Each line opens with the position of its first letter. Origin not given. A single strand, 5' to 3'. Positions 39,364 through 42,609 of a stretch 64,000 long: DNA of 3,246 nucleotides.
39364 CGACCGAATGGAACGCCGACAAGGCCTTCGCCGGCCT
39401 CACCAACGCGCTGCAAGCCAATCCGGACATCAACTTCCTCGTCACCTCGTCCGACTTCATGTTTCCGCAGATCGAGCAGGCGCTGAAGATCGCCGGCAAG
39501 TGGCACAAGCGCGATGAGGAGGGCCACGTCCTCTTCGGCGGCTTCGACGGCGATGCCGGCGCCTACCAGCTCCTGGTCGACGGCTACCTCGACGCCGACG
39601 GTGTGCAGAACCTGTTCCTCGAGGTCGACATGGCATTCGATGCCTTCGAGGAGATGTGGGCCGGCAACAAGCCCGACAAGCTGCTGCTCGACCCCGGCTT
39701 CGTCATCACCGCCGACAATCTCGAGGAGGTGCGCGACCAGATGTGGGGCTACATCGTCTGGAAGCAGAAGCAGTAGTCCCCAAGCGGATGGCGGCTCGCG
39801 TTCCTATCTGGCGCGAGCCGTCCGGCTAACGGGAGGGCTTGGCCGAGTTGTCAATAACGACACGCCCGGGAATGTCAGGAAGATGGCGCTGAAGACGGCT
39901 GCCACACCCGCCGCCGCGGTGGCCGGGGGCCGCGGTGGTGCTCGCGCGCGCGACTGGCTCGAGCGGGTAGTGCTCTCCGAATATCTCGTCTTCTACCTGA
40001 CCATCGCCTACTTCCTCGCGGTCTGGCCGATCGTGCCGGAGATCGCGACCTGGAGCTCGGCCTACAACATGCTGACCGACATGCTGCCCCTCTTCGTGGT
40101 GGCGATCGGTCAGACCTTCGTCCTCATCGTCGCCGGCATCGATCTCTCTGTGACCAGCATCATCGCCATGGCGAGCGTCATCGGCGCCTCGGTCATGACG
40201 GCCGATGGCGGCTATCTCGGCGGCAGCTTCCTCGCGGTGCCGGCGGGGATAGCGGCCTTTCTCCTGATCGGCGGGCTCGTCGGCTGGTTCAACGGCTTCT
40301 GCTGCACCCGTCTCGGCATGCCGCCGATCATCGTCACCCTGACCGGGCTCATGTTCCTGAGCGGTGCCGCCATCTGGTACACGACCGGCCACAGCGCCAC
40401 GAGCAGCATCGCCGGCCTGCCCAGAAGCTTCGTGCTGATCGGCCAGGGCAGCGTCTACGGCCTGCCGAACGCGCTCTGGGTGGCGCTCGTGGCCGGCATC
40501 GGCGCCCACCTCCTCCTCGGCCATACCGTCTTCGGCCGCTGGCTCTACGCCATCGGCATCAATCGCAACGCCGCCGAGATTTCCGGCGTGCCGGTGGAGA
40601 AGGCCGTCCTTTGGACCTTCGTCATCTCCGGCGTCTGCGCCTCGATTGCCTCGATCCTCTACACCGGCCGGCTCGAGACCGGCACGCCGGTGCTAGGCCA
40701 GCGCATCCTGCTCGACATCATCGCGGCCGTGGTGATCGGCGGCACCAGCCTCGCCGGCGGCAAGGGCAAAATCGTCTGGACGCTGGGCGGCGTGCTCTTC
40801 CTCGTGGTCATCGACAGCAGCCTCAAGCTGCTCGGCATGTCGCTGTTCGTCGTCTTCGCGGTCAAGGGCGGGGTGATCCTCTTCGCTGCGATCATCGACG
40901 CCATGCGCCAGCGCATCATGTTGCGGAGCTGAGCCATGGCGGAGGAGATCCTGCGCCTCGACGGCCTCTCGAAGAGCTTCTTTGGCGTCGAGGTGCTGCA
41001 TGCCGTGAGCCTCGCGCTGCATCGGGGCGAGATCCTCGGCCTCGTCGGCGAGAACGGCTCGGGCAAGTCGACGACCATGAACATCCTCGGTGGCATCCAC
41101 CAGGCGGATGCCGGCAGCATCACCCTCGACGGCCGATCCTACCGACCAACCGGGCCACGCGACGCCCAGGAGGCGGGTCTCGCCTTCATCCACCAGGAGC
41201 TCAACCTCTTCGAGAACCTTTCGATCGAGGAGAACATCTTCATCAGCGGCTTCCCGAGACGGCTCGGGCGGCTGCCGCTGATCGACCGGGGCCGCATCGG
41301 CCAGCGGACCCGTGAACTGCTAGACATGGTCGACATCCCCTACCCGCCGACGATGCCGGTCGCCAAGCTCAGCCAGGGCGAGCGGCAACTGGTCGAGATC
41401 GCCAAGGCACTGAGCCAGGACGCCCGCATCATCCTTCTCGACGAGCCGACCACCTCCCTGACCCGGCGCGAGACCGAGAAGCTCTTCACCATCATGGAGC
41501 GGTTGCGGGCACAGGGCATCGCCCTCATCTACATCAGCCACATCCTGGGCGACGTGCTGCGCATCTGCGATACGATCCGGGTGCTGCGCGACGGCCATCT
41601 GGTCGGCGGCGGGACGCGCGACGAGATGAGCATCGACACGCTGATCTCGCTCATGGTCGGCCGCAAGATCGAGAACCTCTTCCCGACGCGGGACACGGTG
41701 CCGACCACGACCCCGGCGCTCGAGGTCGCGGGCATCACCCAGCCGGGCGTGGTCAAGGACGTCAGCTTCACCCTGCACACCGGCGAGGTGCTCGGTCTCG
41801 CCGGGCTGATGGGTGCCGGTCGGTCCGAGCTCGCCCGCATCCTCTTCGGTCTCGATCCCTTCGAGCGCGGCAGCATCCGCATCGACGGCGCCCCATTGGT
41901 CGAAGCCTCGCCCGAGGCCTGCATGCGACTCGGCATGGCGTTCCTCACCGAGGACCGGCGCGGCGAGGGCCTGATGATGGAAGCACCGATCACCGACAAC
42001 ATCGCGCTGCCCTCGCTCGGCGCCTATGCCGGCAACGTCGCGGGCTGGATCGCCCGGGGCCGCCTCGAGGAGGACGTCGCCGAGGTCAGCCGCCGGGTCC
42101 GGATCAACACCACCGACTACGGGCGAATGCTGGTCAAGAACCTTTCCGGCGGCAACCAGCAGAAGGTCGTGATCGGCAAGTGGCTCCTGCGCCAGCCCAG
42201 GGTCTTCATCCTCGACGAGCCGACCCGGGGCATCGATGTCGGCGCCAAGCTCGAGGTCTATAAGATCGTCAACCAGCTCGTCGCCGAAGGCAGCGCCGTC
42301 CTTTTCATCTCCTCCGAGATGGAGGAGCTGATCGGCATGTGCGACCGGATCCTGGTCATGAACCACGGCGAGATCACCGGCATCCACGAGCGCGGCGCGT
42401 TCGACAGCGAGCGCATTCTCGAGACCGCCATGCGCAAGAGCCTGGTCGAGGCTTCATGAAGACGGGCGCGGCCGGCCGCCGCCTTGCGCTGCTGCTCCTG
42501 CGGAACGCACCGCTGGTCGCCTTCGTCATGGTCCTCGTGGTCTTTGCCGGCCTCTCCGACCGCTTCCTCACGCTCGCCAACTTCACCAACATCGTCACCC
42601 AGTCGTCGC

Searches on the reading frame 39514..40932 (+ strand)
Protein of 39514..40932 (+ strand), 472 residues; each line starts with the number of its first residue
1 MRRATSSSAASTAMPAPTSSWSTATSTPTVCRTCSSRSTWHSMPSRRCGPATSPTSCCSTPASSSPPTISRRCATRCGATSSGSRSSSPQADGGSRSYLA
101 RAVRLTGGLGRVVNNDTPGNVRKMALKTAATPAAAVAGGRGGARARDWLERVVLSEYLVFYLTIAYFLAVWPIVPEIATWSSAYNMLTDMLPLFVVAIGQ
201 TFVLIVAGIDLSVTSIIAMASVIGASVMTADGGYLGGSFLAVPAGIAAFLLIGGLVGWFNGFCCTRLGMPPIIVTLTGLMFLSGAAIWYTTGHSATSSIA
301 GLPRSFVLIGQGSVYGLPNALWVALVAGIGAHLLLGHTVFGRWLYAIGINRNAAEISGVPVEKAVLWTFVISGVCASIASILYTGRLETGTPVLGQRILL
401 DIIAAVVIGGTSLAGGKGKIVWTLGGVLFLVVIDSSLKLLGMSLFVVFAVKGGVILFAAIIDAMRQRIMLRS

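Call 7: search_protein_families(library=pfam, proteins=[window:39514-40932:+])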
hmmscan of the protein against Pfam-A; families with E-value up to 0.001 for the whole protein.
window:39514-40932:+ (472 aa): 1 family
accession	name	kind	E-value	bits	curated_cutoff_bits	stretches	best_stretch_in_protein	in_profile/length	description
PF02653.21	BPD_transp_2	-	9.3e-30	104.1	26.8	1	184-458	3-268/269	Branched-chain amino acid transport system / permease component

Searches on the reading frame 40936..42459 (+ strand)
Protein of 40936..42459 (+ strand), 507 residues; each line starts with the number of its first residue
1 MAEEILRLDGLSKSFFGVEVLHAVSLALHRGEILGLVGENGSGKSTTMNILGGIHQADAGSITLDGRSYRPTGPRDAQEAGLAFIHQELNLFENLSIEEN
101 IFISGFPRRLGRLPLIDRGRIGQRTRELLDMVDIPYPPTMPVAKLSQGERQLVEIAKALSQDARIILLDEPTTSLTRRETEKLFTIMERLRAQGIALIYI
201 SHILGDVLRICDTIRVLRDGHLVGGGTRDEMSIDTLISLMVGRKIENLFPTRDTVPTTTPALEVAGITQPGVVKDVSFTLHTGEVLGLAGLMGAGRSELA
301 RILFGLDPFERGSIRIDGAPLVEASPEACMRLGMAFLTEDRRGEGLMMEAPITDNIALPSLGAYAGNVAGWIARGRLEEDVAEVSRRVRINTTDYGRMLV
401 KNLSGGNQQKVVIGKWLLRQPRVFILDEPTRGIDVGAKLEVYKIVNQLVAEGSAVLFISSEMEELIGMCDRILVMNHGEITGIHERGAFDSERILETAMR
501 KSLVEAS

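Call 7: search_protein_families(library=pfam, proteins=[window:40936-42459:+])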
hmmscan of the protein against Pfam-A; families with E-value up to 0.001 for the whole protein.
window:40936-42459:+ (507 aa): 2 families
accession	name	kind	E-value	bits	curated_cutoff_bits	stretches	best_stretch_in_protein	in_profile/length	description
PF00005.33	ABC_tran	-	9.8e-55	185.3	25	2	21-173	1-137/137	ABC transporter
PF13304.12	AAA_21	-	1.1e-11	45.8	27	0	34-75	2-43/304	AAA domain, putative AbiEii toxin, Type IV TA system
